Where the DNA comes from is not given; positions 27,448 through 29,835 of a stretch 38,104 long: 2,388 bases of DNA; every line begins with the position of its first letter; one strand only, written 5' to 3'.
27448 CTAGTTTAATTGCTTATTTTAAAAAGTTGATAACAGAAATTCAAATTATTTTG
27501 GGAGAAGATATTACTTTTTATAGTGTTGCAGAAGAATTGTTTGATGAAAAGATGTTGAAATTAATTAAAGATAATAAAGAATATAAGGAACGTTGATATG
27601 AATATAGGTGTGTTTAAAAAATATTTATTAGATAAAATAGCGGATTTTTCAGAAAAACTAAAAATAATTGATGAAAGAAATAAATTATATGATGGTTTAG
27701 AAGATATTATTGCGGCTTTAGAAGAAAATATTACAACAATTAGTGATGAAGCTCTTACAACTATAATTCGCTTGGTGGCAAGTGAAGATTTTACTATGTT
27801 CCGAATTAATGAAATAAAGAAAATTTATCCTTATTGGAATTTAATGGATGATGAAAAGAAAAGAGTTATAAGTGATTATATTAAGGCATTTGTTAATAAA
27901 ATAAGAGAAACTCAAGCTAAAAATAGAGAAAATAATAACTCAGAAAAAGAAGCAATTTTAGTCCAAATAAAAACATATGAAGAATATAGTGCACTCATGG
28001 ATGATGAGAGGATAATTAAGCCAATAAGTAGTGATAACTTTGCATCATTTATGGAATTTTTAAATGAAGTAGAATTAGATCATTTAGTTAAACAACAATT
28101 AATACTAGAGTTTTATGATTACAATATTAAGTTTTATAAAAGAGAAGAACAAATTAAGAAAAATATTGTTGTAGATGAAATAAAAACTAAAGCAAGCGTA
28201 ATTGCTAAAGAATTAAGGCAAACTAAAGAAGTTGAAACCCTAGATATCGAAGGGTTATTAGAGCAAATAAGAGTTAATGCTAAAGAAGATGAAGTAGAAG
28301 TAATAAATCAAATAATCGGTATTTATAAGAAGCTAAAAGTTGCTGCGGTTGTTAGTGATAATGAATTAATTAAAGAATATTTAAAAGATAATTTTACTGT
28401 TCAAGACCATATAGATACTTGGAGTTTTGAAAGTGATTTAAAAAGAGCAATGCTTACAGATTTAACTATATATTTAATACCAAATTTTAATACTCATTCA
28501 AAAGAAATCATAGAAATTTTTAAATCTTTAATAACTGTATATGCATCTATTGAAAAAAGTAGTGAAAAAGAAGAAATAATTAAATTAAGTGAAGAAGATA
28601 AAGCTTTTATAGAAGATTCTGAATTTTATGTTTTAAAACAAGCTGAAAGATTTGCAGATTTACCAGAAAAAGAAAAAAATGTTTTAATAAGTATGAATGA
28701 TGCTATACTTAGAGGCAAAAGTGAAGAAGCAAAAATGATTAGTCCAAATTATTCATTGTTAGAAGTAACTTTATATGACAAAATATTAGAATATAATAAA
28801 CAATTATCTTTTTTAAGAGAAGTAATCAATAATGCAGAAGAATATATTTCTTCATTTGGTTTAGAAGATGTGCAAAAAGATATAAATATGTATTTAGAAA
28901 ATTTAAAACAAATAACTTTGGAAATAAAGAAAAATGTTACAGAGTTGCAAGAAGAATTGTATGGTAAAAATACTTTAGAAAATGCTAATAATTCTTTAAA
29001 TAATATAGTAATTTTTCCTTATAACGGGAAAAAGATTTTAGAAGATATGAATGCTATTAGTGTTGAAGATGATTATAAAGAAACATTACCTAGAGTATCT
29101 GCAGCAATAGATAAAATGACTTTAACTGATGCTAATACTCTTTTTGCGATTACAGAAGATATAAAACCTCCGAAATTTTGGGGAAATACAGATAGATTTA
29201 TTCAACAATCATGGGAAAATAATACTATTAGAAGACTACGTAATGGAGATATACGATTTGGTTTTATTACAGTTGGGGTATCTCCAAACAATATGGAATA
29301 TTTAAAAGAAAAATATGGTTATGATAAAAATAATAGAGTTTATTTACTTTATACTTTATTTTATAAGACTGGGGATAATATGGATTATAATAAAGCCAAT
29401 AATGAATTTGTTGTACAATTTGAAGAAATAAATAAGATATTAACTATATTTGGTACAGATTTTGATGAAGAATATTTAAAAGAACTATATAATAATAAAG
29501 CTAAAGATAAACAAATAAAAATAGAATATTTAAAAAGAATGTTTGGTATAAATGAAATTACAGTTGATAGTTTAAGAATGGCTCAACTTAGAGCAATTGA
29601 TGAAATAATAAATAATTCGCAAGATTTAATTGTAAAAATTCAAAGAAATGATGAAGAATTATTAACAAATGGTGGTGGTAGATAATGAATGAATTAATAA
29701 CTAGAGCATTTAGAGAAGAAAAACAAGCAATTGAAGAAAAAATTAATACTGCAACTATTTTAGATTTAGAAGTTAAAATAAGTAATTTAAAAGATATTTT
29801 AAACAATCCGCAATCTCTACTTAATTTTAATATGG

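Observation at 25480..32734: Candidate undescribed multi-gene system: ClpX-like unfoldase, four orphan helical proteins, HD hydrolase and PII-like protein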

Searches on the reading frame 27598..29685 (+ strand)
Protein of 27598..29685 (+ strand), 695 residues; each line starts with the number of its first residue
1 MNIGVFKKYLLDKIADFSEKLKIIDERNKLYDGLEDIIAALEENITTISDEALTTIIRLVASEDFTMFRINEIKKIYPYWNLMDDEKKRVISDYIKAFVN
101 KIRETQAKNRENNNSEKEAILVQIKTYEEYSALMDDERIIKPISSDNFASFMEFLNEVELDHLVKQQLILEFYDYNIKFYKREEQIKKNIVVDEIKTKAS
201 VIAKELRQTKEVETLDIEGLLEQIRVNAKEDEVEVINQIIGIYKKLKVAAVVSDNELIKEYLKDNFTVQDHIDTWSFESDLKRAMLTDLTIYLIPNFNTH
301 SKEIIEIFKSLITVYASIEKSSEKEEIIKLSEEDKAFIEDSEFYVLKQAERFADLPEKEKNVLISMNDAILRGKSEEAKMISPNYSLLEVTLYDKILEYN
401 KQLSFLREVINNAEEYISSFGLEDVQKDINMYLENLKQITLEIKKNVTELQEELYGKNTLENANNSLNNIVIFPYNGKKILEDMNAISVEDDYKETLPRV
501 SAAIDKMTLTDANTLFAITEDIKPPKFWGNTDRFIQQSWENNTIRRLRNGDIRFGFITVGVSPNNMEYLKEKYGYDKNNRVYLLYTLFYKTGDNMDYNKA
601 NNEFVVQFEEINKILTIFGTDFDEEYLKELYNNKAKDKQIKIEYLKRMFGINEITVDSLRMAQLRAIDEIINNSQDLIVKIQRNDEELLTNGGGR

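Call 3: search_protein_families(library=pfam, proteins=[window:27598-29685:+], max_evalue=0.1)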
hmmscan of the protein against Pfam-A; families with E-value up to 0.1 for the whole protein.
window:27598-29685:+ (695 aa): 0 families

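Call 4: search_protein_families(library=padloc, proteins=[window:27598-29685:+], max_evalue=0.1)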
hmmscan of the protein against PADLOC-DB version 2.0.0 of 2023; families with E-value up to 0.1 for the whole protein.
window:27598-29685:+ (695 aa): 0 families

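Call 5: search_protein_families(library=ncbifam, proteins=[window:27598-29685:+], max_evalue=0.1)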
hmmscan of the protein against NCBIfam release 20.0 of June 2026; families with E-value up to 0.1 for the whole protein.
window:27598-29685:+ (695 aa): 0 families

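Call 9: find_homologous_proteins(query=window:27598-29685:+, max_evalue=0.001)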
Query window:27598-29685:+ (695 aa): 4 proteins with E <= 0.001 among 8000 candidates.
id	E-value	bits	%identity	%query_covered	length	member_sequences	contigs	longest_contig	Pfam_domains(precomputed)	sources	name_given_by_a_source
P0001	0.0e+0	1463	99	100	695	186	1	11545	-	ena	-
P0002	0.0e+0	1459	99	100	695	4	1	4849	-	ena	-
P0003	1.5e-198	679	52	100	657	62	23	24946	-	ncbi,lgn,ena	-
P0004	6.7e-171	588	47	100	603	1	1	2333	-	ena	-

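Call 10: search_protein_families(library=phrogs, proteins=[window:27598-29685:+], max_evalue=0.01)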
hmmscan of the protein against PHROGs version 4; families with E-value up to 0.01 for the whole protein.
window:27598-29685:+ (695 aa): 0 families

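Call 11: find_encoding_contigs(protein=P0003, flank=10000, max_places=8)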
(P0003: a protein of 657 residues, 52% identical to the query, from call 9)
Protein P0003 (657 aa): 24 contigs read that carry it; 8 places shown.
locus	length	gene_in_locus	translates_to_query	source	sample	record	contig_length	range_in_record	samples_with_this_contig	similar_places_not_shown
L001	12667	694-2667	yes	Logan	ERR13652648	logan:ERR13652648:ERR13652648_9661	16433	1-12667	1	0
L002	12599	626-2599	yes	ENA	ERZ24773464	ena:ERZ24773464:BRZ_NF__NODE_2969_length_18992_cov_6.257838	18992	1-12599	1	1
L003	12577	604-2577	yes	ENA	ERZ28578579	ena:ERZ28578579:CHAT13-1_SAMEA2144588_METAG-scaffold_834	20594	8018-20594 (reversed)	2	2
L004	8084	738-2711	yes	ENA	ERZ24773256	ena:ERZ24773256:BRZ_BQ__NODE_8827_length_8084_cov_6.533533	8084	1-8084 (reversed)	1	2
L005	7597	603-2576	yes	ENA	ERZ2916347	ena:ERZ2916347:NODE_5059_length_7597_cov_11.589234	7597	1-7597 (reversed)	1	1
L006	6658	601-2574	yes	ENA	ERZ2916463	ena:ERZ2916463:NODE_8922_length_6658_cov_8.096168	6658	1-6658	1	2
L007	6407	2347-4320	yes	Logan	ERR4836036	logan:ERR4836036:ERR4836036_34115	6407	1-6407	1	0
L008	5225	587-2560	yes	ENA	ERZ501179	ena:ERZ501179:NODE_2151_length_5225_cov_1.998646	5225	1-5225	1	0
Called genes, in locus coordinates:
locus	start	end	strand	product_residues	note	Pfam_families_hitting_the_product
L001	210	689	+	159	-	-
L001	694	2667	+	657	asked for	-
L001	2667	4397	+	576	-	-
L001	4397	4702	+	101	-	-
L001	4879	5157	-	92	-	-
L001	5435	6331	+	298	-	-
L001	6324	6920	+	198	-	-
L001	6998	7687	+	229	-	-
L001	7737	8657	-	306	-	-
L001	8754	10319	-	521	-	PF00528:BPD_transp_1, PF04069:OpuAC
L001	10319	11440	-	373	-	PF02463:SMC_N (faint), PF00005:ABC_tran, PF13304:AAA_21 (weak), PF00571:CBS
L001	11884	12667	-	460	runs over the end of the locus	PF01076:Mob_Pre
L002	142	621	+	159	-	-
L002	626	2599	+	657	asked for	-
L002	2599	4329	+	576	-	-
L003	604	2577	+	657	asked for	-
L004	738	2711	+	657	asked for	-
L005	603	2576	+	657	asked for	-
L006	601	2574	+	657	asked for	-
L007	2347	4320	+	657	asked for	-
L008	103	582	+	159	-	-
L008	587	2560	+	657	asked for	-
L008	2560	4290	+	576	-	-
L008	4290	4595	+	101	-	-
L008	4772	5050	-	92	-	-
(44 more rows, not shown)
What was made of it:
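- A Mob_Pre relaxase lies 7 kb away in L001 (call 11).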

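Call 12: find_encoding_contigs(protein=P0001, flank=10000, max_places=4)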
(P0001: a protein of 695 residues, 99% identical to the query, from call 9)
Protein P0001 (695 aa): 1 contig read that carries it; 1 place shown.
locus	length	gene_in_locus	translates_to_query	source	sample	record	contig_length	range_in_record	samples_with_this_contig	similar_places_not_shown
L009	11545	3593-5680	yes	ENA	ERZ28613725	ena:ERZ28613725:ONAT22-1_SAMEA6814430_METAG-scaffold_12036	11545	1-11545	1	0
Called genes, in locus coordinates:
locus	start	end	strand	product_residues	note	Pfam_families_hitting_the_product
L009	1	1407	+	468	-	?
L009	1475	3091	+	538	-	PF07724:AAA_2, PF00004:AAA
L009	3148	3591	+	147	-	-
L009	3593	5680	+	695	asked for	-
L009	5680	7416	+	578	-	-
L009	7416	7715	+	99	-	-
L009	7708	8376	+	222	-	PF01966:HD (weak)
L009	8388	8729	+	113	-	-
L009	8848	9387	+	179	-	PF03796:DnaB_C, PF13481:AAA_25 (weak), PF00004:AAA (weak), PF03796:DnaB_C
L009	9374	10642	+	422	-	-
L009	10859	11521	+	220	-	-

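Call 25: find_related_loci(query=A1, collection=genome_contigs, flank=10000)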
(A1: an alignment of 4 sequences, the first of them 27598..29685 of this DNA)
Query A1 (695 aa) in genome_contigs; peptide patterns used: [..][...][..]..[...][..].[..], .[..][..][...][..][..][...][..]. (x = any residue, [..] = any of these).
376 stretches matched a pattern; 4 encode a relative of the query (tblastn E <= 1e-3); 4 distinct loci.
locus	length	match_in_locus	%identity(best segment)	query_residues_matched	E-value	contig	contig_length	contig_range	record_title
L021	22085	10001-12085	99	1-695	0e+0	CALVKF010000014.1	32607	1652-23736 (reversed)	MAG: uncultured Bacilli bacterium isolate BRZ_BL__bin6 genome assembly, contig: BRZ_BL__NODE_1444_length_32607_cov_8.622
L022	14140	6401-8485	99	1-695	0e+0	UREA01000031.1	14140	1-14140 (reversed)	uncultured Tenericutes bacterium isolate UMGS910 genome assembly, contig: NODE_1165_length_14140_cov_5.768470, whole gen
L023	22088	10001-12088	97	1-695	0e+0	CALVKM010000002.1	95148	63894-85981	MAG: uncultured Bacilli bacterium isolate BRZ_NS__bin93 genome assembly, contig: BRZ_NS__NODE_311_length_95148_cov_41.17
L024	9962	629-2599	52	1-695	0e+0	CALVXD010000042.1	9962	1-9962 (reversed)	MAG: uncultured Bacilli bacterium isolate BRZ_FH__bin48 genome assembly, contig: BRZ_FH__NODE_6513_length_9962_cov_12.69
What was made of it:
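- Tried and rejected: Only the record titles 'uncultured Bacilli bacterium' and 'uncultured Tenericutes bacterium UMGS910' are available (call 25), so RF39-like affiliation is my inference.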

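Call 31: search_solved_structures(query=A1, max_evalue=10, show_alignments=2)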
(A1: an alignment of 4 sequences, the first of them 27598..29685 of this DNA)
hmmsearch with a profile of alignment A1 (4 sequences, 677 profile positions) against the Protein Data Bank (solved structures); distinct sequences matched with E-value up to 10: 1.
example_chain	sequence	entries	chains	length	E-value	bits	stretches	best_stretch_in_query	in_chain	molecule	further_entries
7y9n_A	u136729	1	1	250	0.44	11.9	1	338-472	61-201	Spike protein S2',5HB-H2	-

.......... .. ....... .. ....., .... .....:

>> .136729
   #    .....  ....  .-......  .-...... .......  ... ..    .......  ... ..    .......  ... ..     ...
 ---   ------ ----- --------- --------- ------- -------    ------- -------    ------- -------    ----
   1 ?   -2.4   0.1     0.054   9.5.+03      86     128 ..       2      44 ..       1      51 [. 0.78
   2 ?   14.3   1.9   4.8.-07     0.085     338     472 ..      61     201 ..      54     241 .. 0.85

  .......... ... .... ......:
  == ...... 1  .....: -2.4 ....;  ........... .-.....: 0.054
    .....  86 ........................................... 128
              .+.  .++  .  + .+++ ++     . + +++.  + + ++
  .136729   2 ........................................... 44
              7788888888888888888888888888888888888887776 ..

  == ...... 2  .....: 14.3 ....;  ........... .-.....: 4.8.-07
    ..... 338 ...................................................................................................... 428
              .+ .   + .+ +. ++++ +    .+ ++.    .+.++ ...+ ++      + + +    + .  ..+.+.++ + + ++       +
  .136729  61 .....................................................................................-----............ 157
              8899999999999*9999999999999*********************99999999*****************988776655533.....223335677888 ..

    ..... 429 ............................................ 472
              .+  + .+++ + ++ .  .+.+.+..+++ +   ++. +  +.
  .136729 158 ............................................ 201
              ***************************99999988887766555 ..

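Call 39: predict_structure(alignment_id=A2)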
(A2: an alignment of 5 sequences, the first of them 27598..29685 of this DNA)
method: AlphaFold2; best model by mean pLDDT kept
length: 695 residues; sequences in the alignment: 5
mean_pLDDT: 59.1   pTM: 0.31
mean pLDDT of the five models: 59.1, 57.7, 57.4, 55.2, 53.9
residues with pLDDT >= 90: 18; 70-90: 266; 50-70: 132; < 50: 279
segments of 3 or more residues with pLDDT < 50: 137-140, 183-217, 227-232, 234-236, 245-327, 454-480, 483-496, 507-559, 577-579, 584-608, 680-695
pLDDT, mean of each block of 10 residues (from residue 1): 69 86 81 75 79 76 77 85 87 86 82 82 75 57 55 67 58 54 41 28 28 39 50 50 45 31 32 34 41 40 46 35 43 78 74 78 87 83 81 91 87 73 78 91 80 39 30 43 43 45 50 35 30 27 29 42 67 57 43 38 47 62 79 67 72 80 76 55 41 30
secondary structure, 60 per line:
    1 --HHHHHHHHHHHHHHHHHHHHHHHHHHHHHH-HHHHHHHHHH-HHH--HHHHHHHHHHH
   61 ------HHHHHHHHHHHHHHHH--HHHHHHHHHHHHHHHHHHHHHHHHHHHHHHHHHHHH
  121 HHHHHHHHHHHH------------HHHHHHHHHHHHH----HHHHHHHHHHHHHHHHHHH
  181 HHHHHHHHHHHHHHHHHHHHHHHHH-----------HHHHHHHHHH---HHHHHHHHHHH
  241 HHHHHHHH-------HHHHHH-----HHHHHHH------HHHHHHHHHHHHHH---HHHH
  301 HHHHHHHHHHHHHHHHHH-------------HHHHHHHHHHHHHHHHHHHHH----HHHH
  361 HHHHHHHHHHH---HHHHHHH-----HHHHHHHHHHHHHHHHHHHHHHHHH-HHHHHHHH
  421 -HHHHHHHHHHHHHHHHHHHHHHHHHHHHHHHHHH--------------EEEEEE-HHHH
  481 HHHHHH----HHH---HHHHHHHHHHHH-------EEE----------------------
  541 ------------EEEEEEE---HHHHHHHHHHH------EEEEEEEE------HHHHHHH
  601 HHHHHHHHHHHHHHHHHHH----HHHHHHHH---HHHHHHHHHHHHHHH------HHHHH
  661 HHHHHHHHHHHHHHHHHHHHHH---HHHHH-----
elements in order (helices of 4 or more, strands of 3 or more residues): H3-32 H34-43 H50-60 H67-82 H85-132 H145-157 H162-205 H217-226 H230-248 H256-261 H267-273 H280-293 H297-318 H332-352 H357-371 H375-381 H387-411 H413-420 H422-455 E470-475 H477-486 H497-508 E516-518 E553-559 H563-573 E580-587 H594-619 H624-631 H635-649 H656-682 H686-690
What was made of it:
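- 27598..29685 (+): B, a large acidic helical subunit (695 aa) with a conserved C-terminal alpha/beta domain (about residues 465-625). The AlphaFold model has confident helices at 1-135 and 330-450 and a low-confidence C-terminal domain (call 39).
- On RelE/ParE toxins: The model of residues 454-608 has pLDDT below 50 (call 39).
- Closest known: RelE/ParE toxin superfamily. Different: The domain sits at the end of a 650-700-aa conserved protein with no antitoxin-like partner, and the model is unreliable there (pLDDT below 50; call 39).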
